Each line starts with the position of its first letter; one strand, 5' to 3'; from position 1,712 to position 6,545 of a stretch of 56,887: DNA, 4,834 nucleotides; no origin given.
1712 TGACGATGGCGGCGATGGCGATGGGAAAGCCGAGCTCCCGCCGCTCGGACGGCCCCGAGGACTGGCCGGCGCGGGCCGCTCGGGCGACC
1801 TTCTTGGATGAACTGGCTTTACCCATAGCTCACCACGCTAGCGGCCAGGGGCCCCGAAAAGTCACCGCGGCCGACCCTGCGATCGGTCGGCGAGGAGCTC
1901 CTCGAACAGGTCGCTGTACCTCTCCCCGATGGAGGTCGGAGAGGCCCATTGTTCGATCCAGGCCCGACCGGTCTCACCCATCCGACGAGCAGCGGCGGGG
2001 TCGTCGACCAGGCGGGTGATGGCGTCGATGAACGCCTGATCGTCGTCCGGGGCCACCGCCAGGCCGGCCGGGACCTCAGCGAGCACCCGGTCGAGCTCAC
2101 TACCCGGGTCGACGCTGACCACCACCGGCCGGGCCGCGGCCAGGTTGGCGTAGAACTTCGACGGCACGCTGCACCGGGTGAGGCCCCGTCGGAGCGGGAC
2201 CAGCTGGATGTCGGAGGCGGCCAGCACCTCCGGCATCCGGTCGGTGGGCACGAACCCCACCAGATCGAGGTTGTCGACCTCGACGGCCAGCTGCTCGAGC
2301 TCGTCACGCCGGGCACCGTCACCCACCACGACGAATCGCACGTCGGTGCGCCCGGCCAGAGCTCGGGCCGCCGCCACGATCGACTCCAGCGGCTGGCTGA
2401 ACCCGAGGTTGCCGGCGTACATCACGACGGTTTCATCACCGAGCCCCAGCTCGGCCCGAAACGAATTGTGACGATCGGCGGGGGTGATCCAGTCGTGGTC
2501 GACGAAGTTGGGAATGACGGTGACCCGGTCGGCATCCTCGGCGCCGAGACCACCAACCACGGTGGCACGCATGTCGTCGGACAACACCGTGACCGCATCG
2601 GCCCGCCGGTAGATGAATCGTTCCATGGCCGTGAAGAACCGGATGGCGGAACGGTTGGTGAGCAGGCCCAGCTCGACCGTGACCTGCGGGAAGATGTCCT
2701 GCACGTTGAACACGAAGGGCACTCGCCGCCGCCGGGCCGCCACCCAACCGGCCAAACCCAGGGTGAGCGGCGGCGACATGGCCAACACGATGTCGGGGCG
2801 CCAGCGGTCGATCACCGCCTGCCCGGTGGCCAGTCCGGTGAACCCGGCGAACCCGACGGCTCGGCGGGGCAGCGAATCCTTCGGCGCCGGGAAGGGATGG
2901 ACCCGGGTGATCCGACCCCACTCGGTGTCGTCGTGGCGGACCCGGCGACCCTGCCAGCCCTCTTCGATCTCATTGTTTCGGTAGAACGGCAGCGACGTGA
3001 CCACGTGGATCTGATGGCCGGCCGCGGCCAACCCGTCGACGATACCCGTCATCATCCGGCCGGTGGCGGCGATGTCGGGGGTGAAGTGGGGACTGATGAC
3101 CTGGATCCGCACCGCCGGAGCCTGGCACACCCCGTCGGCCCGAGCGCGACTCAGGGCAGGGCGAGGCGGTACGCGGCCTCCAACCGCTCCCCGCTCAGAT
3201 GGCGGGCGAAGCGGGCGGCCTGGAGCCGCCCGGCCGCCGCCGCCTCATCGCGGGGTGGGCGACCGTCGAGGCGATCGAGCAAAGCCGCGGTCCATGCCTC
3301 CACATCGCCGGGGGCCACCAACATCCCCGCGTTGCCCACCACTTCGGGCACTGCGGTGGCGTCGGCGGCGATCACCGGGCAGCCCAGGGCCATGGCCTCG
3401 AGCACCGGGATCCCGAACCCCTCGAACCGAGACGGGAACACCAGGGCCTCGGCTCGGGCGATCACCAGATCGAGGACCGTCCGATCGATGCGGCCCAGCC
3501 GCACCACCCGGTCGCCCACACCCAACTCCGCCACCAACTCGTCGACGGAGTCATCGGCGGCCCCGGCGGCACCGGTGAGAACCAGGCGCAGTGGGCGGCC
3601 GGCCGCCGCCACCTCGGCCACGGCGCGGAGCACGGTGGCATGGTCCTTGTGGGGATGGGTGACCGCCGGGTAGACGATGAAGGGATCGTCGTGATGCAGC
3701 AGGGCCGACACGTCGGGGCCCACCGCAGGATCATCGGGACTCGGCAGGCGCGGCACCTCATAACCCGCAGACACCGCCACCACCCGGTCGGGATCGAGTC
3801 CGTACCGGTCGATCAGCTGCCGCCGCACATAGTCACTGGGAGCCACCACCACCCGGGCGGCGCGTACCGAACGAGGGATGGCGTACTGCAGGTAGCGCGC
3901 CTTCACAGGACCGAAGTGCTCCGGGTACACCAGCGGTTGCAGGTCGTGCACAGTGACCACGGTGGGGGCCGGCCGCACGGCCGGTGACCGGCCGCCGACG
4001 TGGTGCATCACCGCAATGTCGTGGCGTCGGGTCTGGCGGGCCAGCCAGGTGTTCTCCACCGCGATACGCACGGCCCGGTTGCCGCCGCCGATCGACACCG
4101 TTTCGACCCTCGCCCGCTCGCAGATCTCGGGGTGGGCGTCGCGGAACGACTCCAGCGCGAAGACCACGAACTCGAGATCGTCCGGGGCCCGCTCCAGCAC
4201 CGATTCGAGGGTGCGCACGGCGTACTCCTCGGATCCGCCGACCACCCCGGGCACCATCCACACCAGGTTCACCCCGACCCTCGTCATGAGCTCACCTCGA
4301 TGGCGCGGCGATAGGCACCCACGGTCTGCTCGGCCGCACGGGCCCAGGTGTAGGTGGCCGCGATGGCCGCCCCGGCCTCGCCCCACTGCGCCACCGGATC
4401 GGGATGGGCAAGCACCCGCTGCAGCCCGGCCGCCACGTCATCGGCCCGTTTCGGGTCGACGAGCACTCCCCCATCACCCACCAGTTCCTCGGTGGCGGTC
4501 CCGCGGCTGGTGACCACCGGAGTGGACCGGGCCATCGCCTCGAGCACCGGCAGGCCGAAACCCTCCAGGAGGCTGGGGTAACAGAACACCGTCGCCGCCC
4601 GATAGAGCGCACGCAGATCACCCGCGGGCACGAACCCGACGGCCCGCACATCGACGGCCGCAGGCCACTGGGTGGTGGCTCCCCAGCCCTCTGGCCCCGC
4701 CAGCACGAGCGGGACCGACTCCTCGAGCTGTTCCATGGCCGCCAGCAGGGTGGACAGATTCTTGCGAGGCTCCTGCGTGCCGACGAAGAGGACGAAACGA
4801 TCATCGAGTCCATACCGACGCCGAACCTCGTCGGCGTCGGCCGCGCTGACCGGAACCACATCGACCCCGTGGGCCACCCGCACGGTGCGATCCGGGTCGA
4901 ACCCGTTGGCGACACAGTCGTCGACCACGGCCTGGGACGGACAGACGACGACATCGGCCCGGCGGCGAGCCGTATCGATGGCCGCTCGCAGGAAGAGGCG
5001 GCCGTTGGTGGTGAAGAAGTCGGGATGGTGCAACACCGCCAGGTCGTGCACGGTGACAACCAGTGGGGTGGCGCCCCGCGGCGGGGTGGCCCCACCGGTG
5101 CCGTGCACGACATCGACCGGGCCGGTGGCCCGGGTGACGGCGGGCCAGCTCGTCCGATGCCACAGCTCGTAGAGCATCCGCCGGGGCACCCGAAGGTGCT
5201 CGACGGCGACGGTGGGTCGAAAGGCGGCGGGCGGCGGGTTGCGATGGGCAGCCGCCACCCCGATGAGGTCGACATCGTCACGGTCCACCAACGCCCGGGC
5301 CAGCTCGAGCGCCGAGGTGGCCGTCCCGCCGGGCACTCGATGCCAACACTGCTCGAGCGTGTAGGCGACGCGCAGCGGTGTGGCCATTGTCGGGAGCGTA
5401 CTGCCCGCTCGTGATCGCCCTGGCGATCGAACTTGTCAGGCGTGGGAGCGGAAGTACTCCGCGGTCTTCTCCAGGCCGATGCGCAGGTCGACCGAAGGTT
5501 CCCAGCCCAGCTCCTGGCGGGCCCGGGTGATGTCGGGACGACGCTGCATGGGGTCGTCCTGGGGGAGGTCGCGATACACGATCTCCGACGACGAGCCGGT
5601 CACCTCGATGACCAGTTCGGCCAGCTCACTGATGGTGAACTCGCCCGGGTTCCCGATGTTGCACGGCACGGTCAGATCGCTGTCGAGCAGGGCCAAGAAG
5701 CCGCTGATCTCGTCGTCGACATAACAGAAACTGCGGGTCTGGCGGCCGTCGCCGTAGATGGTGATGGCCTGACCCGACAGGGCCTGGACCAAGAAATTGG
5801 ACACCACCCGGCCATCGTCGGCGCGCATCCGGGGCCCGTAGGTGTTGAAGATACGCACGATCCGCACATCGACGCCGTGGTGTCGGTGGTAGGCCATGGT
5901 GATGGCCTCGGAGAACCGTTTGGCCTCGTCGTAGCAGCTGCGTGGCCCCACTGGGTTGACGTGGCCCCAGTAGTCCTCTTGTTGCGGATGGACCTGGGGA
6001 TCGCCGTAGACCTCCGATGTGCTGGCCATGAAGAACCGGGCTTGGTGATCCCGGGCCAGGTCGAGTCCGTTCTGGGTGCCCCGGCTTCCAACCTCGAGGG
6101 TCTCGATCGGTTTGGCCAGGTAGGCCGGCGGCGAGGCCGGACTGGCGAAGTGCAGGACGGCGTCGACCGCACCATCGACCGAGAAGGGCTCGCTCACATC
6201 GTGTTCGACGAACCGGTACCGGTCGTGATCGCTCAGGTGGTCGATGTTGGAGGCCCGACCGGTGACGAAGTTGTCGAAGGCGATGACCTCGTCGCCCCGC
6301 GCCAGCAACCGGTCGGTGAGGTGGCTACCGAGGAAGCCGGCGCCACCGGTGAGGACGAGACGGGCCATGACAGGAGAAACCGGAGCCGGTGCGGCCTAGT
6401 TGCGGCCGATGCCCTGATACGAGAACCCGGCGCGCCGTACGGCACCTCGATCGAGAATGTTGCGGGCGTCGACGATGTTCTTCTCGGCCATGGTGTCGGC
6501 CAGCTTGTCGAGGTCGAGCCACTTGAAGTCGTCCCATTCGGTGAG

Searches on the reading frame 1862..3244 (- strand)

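Call 60: search_protein_families(library=pfam, proteins=[window:1862-3244:-], max_evalue=0.001)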
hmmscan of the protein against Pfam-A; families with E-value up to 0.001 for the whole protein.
window:1862-3244:- (460 aa): 5 families
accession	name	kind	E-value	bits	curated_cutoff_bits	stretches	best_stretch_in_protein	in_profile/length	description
PF13579.12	Glyco_trans_4_4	-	3.5e-27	96.1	29.7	1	62-246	4-157/158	Glycosyl transferase 4-like domain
PF13439.12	Glyco_transf_4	-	3.2e-20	73.3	28.5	1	63-251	6-169/170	Glycosyltransferase Family 4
PF13692.12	Glyco_trans_1_4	-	1.4e-17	64.7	27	1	272-415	2-142/142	Glycosyl transferases group 1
PF00534.26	Glycos_transf_1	-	1.3e-15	57.8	26.4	1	263-429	6-172/172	Glycosyl transferases group 1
PF13524.12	Glyco_trans_1_2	-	4e-07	30.5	25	1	294-429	7-128/144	Glycosyl transferase-like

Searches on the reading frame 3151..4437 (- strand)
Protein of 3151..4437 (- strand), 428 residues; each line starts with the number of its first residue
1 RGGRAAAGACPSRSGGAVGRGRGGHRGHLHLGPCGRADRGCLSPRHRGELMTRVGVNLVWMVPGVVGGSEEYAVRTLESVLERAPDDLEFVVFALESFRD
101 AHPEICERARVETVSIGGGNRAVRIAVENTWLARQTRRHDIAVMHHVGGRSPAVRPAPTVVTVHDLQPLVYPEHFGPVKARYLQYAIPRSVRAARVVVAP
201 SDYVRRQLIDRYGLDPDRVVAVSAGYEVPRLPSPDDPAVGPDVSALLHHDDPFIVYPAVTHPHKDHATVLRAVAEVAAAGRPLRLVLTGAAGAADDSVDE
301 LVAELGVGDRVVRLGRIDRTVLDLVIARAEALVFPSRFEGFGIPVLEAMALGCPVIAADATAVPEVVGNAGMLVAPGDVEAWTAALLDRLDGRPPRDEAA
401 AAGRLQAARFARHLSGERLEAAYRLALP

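Call 60: search_protein_families(library=pfam, proteins=[window:3151-4437:-], max_evalue=0.001)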
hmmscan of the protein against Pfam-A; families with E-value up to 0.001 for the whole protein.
window:3151-4437:- (428 aa): 4 families
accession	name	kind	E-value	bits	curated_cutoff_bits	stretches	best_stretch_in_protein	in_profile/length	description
PF00534.26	Glycos_transf_1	-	1.4e-28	100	26.4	1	248-404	12-170/172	Glycosyl transferases group 1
PF13692.12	Glyco_trans_1_4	-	3.2e-27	96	27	1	255-388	5-138/142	Glycosyl transferases group 1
PF13439.12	Glyco_transf_4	-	4.2e-12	46.8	28.5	1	67-225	2-165/170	Glycosyltransferase Family 4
PF20706.3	GT4-conflict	-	4.2e-10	39.6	26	1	262-367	210-320/385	Family 4 Glycosyltransferase in conflict systems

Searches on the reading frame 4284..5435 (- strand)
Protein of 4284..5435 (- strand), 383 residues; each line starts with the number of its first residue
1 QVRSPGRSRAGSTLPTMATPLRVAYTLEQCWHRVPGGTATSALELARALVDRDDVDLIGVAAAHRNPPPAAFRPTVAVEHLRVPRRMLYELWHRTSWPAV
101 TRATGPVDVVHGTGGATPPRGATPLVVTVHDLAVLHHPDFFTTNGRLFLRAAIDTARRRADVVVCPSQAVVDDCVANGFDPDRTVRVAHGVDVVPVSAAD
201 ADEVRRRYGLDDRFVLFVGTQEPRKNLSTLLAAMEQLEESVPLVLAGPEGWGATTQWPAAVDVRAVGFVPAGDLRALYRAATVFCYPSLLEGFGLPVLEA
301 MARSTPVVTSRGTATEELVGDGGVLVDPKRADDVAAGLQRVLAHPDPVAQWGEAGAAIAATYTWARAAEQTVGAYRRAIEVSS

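Call 60: search_protein_families(library=pfam, proteins=[window:4284-5435:-], max_evalue=0.001)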
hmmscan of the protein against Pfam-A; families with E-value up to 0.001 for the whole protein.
window:4284-5435:- (383 aa): 6 families
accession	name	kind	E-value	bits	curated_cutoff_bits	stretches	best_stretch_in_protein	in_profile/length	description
PF00534.26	Glycos_transf_1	-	4.5e-29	101.6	26.4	1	208-355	9-169/172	Glycosyl transferases group 1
PF13692.12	Glyco_trans_1_4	-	1.1e-25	91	27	1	214-343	3-141/142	Glycosyl transferases group 1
PF13439.12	Glyco_transf_4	-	1.1e-17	65.1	28.5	1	35-193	1-168/170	Glycosyltransferase Family 4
PF13579.12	Glyco_trans_4_4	-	1.1e-12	49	29.7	1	36-188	1-156/158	Glycosyl transferase 4-like domain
PF13524.12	Glyco_trans_1_2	-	2.2e-10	41.1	25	1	230-371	5-142/144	Glycosyl transferase-like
PF20706.3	GT4-conflict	-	1.9e-07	30.8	26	1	272-369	273-383/385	Family 4 Glycosyltransferase in conflict systems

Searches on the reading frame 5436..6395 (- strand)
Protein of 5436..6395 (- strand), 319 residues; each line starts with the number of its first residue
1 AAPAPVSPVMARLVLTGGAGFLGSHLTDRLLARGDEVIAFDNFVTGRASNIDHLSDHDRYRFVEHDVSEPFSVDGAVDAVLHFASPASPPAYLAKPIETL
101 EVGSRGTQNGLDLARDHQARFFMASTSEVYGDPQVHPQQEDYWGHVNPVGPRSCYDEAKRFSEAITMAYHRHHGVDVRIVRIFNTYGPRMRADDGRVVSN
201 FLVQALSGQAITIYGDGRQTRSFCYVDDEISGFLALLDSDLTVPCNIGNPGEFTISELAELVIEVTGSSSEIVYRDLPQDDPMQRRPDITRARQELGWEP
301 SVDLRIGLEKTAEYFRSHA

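Call 60: search_protein_families(library=pfam, proteins=[window:5436-6395:-], max_evalue=0.001)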
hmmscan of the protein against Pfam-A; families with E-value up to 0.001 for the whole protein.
window:5436-6395:- (319 aa): 7 families
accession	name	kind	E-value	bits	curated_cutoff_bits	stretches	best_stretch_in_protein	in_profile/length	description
PF16363.11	GDP_Man_Dehyd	-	1.9e-52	179.2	27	1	15-310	2-331/332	GDP-mannose 4,6 dehydratase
PF01370.27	Epimerase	-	6.5e-50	170.2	20.9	1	14-239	2-227/240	NAD dependent epimerase/dehydratase family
PF01073.25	3Beta_HSD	-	4.4e-11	42.8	22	1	14-227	1-219/280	3-beta hydroxysteroid dehydrogenase/isomerase family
PF07993.18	NAD_binding_4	-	1.3e-07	31.5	20.1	0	15-37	1-23/258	Male sterility protein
PF04321.23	RmlD_sub_bind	-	2e-05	24.2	27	1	12-216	2-178/287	RmlD substrate binding domain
PF13460.12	NAD_binding_10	-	0.0001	22.6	27.2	1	17-144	1-118/184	NAD(P)H-binding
PF02719.21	Polysacc_synt_2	-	0.00032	20.4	20.2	0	149-268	132-249/293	Polysaccharide biosynthesis protein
